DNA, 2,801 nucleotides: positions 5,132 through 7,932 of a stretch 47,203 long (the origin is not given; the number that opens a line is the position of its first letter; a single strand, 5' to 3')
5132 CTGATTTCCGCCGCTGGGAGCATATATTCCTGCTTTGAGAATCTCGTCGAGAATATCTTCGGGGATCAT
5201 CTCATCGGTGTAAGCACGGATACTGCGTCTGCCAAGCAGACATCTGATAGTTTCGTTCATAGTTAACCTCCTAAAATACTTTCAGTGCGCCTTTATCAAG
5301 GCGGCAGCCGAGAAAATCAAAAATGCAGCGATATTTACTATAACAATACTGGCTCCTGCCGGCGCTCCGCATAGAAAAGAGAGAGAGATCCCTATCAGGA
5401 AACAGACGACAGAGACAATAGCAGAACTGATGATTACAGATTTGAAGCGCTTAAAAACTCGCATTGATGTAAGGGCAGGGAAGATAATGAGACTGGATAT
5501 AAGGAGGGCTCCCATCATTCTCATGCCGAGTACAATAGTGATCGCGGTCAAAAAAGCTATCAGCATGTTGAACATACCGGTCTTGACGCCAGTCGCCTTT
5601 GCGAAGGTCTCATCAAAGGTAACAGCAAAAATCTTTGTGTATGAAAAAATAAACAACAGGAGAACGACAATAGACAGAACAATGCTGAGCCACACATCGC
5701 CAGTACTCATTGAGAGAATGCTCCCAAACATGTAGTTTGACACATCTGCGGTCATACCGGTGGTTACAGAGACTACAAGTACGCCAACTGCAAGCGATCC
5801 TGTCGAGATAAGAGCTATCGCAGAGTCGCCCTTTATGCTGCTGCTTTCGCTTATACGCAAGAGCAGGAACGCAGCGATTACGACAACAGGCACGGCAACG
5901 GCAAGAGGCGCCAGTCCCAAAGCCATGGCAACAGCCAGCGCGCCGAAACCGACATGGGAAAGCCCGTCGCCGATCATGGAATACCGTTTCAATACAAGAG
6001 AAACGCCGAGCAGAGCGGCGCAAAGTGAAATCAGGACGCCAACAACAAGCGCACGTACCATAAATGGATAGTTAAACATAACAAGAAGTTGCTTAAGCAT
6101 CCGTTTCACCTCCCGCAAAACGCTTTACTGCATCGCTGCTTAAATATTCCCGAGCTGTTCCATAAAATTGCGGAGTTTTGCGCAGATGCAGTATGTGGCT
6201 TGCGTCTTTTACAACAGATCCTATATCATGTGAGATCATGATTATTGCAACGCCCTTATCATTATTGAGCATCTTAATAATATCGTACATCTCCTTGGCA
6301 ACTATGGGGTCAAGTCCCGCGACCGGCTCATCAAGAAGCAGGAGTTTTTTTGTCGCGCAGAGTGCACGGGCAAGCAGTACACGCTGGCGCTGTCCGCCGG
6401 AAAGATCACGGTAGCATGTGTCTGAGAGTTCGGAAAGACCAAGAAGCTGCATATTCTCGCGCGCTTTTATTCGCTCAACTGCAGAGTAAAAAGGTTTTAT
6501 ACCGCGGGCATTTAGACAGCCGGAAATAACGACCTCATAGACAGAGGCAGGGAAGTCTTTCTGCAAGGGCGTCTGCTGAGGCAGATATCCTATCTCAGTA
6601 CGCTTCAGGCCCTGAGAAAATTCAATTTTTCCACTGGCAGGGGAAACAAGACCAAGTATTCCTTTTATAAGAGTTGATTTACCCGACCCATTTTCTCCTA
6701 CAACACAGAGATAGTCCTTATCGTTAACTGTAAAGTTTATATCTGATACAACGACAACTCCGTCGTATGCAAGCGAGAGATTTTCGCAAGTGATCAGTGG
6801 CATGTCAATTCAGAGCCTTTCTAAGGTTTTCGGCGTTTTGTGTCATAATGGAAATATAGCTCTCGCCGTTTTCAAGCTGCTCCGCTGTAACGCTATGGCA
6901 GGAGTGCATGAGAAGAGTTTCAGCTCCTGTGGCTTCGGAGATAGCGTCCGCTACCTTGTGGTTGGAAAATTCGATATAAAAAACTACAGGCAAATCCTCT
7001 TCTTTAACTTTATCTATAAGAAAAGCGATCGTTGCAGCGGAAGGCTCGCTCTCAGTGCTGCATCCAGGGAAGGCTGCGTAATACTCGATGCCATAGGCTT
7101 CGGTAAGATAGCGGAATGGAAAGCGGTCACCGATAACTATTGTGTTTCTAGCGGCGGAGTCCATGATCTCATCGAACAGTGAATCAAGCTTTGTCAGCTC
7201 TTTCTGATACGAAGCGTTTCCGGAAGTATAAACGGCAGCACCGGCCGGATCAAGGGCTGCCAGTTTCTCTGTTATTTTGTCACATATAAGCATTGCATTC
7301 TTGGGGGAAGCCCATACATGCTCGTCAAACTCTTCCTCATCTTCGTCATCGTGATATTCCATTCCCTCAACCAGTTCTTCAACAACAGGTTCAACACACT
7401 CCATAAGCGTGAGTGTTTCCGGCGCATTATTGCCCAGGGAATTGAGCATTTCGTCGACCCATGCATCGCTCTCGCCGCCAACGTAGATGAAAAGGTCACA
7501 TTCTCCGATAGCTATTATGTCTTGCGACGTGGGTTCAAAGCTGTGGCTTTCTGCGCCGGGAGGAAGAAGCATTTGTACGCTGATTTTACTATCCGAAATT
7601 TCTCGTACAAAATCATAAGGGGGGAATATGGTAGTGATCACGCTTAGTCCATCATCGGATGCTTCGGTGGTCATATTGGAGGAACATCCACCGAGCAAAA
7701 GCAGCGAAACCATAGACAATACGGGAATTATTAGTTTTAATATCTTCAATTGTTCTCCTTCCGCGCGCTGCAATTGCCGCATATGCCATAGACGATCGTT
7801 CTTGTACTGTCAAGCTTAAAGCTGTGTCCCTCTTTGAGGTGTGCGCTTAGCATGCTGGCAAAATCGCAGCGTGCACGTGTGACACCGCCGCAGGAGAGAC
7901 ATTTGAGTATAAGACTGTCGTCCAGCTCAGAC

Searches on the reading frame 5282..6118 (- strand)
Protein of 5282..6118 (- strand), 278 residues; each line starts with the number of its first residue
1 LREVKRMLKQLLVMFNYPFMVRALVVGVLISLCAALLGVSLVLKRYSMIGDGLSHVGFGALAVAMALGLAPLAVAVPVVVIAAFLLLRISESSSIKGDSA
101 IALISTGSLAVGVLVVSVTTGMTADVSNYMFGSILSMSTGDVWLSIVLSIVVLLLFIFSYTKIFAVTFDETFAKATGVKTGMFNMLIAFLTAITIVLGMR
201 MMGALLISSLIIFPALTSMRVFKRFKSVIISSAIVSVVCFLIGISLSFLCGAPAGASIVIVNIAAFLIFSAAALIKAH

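Call 90: search_protein_families(library=pfam, proteins=[window:5282-6118:-], max_evalue=0.00001)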
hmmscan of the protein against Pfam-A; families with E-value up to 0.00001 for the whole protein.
window:5282-6118:- (278 aa): 1 family
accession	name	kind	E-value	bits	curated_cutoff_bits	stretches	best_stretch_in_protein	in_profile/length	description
PF00950.22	ABC-3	-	4.5e-57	194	20.1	1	16-270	1-255/258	ABC 3 transport family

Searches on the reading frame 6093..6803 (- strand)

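Call 90: search_protein_families(library=pfam, proteins=[window:6093-6803:-], max_evalue=0.00001)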
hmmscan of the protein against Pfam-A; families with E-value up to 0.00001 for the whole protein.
window:6093-6803:- (236 aa): 3 families
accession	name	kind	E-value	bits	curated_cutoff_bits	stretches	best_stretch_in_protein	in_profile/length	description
PF00005.33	ABC_tran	-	2e-27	96.9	25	1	20-162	2-137/137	ABC transporter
PF13304.12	AAA_21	-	8.1e-12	46.3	27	0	126-194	230-300/304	AAA domain, putative AbiEii toxin, Type IV TA system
PF02463.25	SMC_N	-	9.6e-07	28.9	40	0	29-202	24-206/220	RecF/RecN/SMC N terminal domain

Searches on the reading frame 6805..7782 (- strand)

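Call 90: search_protein_families(library=pfam, proteins=[window:6805-7782:-], max_evalue=0.00001)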
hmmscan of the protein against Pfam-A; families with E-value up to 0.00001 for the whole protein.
window:6805-7782:- (325 aa): 1 family
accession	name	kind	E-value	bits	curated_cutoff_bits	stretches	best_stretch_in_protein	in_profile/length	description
PF01297.22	ZnuA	-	6.2e-74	249.2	29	1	48-323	1-263/263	Zinc-uptake complex component A periplasmic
